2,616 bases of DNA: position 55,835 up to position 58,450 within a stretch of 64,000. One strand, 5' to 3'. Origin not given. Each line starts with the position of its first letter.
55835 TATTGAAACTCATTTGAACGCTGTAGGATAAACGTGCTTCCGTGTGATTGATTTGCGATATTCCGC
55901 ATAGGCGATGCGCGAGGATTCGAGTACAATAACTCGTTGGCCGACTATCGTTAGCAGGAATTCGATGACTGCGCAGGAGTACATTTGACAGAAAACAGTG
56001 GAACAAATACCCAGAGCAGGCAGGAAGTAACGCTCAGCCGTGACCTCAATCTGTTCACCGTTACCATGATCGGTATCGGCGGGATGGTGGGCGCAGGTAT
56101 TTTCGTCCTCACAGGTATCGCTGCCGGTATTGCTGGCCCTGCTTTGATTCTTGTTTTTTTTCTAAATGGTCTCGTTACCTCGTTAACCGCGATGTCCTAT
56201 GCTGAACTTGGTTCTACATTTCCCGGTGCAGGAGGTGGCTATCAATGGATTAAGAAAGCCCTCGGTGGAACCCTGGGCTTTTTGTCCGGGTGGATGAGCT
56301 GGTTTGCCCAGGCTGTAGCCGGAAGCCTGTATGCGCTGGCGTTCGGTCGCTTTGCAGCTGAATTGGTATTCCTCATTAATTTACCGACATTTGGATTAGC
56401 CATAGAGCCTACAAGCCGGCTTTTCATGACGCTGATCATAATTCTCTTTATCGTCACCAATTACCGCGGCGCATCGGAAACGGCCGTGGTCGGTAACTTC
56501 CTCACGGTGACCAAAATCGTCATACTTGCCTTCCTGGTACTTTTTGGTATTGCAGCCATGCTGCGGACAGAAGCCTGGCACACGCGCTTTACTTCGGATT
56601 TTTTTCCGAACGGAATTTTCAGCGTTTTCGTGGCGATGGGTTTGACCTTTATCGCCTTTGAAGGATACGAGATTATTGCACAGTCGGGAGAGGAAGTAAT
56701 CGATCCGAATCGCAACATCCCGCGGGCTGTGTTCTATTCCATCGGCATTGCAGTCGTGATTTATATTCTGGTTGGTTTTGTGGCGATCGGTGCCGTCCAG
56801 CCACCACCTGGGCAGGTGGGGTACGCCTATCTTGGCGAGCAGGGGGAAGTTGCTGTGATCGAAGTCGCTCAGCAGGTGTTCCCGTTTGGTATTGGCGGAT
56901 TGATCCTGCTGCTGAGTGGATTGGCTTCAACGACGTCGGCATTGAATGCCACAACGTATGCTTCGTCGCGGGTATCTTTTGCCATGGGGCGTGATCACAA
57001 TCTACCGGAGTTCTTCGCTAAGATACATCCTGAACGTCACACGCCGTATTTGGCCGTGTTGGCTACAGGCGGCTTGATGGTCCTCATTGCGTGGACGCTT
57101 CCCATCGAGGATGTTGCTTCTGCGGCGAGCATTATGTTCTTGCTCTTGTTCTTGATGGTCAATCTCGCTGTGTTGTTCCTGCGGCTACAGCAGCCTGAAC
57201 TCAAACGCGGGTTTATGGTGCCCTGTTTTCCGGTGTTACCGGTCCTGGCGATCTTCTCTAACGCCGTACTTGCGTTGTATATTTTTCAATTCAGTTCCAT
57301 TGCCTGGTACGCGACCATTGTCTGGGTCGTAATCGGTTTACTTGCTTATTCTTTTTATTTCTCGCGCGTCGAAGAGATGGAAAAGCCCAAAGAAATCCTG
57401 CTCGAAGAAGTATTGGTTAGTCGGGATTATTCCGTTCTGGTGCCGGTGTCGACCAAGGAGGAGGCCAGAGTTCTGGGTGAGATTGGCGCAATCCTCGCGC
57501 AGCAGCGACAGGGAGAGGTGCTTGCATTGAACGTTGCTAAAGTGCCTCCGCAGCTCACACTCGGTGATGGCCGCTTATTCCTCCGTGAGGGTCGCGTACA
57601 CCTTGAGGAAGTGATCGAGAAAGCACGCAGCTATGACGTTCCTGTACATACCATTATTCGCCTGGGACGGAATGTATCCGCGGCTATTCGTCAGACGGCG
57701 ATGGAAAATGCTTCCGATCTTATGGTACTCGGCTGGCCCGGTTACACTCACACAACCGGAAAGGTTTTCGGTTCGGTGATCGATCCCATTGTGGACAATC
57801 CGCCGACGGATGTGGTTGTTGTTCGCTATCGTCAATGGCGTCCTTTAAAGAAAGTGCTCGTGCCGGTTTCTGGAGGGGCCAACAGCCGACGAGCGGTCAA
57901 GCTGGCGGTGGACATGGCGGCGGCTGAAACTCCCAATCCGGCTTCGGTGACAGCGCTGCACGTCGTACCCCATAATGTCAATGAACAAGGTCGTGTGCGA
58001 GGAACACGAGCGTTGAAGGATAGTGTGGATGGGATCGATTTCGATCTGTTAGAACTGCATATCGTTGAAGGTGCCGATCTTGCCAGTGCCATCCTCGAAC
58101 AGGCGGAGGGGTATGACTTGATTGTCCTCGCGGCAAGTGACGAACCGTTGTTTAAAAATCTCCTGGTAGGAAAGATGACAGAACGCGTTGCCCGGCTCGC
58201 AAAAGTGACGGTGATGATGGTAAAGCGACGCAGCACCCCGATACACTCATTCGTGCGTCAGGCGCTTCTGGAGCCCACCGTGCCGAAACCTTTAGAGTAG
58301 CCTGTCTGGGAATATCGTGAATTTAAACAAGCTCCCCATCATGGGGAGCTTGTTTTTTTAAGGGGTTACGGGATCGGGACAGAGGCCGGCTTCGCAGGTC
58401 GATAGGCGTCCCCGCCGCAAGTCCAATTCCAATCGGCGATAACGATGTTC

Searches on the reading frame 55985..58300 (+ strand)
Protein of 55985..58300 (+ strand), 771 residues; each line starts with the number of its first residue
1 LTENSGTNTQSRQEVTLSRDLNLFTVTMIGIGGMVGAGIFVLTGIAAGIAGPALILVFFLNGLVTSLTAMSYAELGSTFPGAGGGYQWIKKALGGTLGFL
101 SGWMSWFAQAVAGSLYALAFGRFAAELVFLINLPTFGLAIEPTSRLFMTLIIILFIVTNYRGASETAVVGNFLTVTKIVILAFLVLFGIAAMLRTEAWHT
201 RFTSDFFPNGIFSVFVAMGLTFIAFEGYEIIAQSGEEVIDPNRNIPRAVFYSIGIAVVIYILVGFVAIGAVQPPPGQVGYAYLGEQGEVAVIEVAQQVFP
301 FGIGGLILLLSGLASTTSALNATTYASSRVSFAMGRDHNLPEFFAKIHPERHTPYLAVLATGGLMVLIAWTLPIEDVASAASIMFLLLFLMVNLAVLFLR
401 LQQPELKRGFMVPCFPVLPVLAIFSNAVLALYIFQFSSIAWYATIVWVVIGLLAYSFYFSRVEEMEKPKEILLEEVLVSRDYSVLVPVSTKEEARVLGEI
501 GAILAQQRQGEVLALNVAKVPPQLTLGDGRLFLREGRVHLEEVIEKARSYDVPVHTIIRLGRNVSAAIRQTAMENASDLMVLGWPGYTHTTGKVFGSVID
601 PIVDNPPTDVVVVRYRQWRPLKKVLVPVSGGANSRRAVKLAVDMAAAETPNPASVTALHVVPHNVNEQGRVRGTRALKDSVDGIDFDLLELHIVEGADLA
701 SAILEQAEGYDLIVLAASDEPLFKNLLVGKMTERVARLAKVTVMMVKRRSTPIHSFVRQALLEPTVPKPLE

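Call 59: search_protein_families(library=pfam, proteins=[window:55985-58300:+], max_evalue=0.00001)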
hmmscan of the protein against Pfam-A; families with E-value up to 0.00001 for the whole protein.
window:55985-58300:+ (771 aa): 4 families
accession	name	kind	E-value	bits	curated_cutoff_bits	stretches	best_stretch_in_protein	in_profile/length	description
PF13520.12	AA_permease_2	-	3e-49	168.6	27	1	21-448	1-421/427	Amino acid permease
PF00324.27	AA_permease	-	1.4e-40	139.8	24.6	1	26-461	2-463/470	Amino acid permease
PF00582.32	Usp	-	1e-28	101.1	24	2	484-614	5-141/141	Universal stress protein family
PF13906.12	AA_permease_C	-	5e-07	30.2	27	1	410-458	1-46/51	C-terminus of AA_permease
